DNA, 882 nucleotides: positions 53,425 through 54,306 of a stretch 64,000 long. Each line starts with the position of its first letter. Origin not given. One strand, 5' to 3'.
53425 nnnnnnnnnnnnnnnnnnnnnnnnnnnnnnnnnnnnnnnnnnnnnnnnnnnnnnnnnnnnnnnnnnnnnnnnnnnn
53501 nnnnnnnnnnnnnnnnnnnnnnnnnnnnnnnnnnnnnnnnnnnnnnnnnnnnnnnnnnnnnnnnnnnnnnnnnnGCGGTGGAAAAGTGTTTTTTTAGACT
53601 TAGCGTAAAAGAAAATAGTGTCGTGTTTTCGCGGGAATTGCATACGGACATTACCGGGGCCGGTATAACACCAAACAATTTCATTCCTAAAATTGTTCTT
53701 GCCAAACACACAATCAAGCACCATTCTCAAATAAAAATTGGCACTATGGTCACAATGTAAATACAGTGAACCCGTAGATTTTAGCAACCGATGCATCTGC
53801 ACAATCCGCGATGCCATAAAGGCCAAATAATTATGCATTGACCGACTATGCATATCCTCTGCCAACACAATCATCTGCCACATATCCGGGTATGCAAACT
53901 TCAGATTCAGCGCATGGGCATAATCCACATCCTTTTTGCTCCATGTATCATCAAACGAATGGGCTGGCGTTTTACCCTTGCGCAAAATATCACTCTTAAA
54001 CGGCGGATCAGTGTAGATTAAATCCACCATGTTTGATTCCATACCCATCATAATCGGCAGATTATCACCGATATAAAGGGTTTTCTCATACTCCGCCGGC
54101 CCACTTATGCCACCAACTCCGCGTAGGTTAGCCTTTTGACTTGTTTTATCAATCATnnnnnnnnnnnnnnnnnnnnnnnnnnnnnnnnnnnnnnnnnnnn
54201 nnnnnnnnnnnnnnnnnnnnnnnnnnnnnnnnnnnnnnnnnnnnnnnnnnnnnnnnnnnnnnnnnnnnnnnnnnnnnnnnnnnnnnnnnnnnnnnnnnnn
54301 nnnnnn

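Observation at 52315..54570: Methyltransferase-HNH fusion gene nested inside a modular element: a possible cargo-carrying or secondarily invaded copy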

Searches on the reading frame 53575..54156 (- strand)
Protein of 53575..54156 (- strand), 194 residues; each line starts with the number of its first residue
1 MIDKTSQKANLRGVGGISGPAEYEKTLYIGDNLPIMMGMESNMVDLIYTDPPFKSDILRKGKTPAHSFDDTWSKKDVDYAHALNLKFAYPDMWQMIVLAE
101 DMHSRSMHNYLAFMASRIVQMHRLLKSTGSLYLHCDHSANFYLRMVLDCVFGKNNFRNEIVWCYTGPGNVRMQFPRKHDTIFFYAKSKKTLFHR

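Call 87: find_homologous_proteins(query=window:53575-54156:-, max_evalue=1e-10)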
Query window:53575-54156:- (194 aa): 668 proteins with E <= 1e-10 among 688 candidates; the best 120 are listed.
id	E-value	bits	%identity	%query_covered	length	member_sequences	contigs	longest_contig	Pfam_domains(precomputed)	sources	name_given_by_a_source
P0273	1.9e-78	281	77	82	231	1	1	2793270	PF01555.25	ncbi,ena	-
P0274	2.8e-54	202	68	67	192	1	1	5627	PF01555.25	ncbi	-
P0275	1.6e-49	186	51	88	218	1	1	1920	PF01555.25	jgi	jgi:site-specific DNA-methyltransferase (adenine-specific)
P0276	3.1e-49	185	48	92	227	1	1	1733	PF01555.25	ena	-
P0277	2.2e-48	182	49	88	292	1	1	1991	PF01555.25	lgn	-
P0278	4.1e-48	182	51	87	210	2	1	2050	PF01555.25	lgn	-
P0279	6.1e-48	181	50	87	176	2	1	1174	PF01555.25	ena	-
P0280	7.1e-48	181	50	86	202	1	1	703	PF01555.25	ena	-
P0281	7.4e-48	181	49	87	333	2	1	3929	PF01555.25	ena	-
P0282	8.9e-48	180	52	81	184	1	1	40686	PF01555.25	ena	-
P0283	4.0e-46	175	48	86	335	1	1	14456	PF01555.25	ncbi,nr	ncbi:MAG: site-specific DNA-methyltransferase, partial [Paludibacter sp.]|nr:site-specific DNA-methy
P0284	4.3e-46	175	51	85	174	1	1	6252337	PF01555.25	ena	-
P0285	4.4e-46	175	49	82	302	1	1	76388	PF01555.25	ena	-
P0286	4.7e-46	175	48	88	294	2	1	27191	PF01555.25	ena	-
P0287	5.3e-46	175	49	90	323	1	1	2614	PF01555.25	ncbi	ncbi:MAG: DNA-methyltransferase, partial [Thermoguttaceae bacterium]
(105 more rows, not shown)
